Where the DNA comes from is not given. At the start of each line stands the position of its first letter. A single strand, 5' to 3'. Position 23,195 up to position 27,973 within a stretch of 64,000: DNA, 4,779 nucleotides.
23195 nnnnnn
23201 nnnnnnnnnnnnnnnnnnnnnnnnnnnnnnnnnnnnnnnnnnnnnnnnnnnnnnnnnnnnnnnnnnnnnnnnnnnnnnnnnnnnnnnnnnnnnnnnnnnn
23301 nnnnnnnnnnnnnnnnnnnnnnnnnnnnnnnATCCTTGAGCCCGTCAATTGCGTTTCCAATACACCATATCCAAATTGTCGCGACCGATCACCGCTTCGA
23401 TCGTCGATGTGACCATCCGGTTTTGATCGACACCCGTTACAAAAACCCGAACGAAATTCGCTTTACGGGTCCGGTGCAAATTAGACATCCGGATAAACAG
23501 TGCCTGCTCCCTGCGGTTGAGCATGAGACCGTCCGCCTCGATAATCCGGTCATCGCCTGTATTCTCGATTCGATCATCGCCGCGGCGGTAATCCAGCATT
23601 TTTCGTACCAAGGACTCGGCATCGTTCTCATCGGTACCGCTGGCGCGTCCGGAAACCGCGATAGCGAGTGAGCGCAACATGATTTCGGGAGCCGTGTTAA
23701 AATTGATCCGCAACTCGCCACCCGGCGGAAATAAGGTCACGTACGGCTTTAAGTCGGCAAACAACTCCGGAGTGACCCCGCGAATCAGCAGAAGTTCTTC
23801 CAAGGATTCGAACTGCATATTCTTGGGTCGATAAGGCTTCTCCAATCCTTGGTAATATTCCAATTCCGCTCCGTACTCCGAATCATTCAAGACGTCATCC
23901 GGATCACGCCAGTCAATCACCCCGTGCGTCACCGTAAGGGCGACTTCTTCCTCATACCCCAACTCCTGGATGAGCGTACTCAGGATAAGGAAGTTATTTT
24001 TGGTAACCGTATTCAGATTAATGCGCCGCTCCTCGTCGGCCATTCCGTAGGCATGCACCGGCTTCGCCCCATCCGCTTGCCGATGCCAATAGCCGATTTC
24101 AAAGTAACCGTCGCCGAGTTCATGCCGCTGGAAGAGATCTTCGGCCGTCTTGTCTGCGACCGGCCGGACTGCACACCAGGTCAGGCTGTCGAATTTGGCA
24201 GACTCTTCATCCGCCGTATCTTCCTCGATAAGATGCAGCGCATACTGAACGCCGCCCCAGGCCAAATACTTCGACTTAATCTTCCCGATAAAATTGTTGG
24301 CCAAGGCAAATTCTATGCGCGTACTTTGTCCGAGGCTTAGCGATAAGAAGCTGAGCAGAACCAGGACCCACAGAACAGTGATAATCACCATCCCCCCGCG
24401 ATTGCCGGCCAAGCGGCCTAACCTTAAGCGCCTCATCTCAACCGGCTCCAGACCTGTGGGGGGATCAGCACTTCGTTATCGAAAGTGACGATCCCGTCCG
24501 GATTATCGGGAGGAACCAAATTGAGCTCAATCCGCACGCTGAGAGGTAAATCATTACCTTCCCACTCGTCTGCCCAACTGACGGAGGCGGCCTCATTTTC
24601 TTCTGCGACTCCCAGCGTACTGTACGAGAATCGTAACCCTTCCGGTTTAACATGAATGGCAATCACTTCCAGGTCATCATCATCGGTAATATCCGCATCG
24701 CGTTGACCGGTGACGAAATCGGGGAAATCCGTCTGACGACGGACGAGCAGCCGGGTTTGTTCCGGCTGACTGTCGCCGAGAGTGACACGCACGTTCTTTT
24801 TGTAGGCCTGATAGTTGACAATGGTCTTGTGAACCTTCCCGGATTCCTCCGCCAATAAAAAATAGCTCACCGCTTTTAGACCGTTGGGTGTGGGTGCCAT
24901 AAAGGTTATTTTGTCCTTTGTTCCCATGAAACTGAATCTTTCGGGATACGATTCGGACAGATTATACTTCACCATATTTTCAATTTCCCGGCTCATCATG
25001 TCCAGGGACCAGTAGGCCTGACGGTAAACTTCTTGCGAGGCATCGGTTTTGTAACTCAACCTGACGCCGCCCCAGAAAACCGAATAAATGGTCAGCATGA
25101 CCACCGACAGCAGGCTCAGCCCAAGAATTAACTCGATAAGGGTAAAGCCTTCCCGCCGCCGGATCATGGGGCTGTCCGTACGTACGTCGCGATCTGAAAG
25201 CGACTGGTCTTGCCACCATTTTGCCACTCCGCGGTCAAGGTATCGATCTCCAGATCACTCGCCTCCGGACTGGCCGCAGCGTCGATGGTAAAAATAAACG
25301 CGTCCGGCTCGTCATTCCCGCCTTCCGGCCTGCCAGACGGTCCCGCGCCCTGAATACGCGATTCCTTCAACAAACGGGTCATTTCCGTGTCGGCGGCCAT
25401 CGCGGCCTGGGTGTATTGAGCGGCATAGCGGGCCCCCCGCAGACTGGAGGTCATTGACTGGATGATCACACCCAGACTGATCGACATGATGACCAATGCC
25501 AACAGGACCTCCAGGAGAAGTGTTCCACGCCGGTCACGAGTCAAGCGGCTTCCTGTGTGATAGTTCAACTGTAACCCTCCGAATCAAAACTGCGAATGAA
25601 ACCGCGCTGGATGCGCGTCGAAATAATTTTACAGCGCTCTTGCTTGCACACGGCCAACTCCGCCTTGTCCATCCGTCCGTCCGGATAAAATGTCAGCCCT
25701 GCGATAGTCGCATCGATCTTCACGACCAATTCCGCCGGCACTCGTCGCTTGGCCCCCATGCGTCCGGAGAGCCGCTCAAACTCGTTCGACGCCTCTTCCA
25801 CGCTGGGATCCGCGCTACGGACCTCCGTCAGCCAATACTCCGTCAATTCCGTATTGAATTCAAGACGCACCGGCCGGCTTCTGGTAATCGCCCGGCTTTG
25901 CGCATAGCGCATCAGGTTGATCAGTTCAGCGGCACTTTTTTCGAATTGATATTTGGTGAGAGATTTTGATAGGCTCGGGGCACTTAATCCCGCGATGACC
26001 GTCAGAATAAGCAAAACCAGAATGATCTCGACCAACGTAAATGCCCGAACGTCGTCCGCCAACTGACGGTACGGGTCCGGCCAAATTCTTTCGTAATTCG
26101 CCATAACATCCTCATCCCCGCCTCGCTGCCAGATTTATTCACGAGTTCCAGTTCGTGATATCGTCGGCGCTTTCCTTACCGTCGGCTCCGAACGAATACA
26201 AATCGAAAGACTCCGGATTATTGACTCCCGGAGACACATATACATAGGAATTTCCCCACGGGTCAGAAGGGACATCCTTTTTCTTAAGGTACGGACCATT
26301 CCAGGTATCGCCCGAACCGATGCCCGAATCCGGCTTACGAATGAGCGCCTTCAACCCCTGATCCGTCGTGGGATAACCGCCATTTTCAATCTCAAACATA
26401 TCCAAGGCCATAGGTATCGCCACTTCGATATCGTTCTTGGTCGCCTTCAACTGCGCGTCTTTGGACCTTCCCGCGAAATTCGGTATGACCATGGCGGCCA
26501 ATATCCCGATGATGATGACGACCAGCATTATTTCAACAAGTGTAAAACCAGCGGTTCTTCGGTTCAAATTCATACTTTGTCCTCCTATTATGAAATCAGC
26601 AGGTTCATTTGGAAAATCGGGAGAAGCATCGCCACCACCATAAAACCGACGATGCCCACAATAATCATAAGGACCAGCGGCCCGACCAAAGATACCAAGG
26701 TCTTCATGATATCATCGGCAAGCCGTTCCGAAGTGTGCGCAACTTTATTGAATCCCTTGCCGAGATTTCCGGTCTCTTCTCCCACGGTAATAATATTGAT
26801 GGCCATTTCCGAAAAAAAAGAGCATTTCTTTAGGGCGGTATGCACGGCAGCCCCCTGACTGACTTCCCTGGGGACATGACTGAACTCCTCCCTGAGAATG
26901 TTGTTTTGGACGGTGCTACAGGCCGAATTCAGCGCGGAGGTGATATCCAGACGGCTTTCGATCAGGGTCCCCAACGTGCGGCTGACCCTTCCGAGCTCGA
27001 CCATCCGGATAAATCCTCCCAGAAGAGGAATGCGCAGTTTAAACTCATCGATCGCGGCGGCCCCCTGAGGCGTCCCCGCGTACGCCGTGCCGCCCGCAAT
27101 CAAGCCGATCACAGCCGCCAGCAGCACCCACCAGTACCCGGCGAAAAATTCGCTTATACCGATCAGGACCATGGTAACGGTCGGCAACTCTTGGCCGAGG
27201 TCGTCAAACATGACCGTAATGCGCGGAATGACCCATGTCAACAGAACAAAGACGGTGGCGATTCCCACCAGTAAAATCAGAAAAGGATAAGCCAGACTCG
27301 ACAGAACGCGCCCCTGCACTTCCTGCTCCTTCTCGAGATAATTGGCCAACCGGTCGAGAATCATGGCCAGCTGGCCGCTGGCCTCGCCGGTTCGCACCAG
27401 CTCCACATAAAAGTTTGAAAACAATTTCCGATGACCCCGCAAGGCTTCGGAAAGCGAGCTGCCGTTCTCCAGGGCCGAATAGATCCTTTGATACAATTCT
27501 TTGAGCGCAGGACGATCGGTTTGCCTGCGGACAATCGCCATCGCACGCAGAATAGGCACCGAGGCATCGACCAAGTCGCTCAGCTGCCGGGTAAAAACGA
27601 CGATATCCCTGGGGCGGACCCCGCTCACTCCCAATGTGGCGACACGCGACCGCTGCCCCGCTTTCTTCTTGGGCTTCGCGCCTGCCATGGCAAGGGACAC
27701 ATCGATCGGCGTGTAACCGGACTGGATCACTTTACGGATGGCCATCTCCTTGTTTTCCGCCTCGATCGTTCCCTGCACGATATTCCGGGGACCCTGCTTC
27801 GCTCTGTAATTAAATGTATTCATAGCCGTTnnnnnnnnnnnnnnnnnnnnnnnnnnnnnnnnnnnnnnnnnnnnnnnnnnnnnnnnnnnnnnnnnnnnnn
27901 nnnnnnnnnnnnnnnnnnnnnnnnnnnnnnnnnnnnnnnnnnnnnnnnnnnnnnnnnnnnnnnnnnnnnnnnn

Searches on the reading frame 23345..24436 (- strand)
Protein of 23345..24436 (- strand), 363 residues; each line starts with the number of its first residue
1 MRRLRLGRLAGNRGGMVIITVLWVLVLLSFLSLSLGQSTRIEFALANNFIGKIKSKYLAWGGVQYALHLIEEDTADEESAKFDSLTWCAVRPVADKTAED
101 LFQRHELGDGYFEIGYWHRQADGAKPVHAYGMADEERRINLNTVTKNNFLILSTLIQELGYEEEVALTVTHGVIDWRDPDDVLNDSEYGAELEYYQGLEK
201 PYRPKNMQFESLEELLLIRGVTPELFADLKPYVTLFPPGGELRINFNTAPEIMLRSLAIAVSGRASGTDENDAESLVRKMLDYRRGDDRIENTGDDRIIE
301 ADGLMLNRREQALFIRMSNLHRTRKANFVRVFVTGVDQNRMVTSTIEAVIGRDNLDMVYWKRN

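Call 8: search_protein_families(library=pfam, proteins=[window:23345-24436:-], max_evalue=0.001)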
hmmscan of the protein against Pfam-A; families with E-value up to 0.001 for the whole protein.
window:23345-24436:- (363 aa): 2 families
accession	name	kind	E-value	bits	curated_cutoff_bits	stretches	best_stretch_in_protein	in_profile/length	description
PF21687.3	T2SSK_1st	-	6e-23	82.1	26.2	1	138-237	2-106/107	Type II secretion system (T2SS), protein K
PF12836.13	HHH_3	-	0.00012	22.6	27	0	202-234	33-65/65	Helix-hairpin-helix motif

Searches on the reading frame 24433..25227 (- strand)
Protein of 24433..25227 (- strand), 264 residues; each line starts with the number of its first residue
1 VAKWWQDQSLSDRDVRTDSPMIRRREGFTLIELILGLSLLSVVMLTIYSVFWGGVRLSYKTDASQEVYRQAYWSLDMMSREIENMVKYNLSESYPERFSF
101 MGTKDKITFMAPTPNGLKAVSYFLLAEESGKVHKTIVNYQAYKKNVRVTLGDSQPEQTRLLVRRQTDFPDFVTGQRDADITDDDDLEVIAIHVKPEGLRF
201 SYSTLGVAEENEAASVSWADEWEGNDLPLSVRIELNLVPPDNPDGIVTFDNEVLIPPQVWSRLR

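Call 8: search_protein_families(library=pfam, proteins=[window:24433-25227:-], max_evalue=0.001)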
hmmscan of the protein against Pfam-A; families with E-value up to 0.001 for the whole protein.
window:24433-25227:- (264 aa): 1 family
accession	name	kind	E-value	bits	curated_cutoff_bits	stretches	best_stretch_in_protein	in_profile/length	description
PF07963.17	N_methyl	-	2.8e-06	27.1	21.2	1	23-48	2-27/27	Prokaryotic N-terminal methylation motif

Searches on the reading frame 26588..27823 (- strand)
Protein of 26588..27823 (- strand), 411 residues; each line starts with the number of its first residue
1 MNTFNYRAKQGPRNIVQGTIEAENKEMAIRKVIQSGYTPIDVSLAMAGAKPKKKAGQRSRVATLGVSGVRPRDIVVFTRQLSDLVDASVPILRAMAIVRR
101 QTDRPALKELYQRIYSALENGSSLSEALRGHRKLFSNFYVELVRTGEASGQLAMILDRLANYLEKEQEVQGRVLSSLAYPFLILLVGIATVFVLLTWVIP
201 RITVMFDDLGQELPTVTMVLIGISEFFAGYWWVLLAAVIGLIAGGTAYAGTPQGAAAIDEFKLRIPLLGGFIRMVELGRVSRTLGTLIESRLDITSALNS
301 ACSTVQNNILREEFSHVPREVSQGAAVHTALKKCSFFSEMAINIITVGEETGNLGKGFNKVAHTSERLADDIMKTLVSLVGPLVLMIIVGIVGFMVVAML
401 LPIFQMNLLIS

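Call 8: search_protein_families(library=pfam, proteins=[window:26588-27823:-], max_evalue=0.001)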
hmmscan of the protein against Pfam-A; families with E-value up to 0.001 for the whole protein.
window:26588-27823:- (411 aa): 1 family
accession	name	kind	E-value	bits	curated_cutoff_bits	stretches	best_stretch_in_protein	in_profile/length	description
PF00482.28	T2SSF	-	3.4e-55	185.8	25.2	2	77-200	1-125/125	Type II secretion system (T2SS), protein F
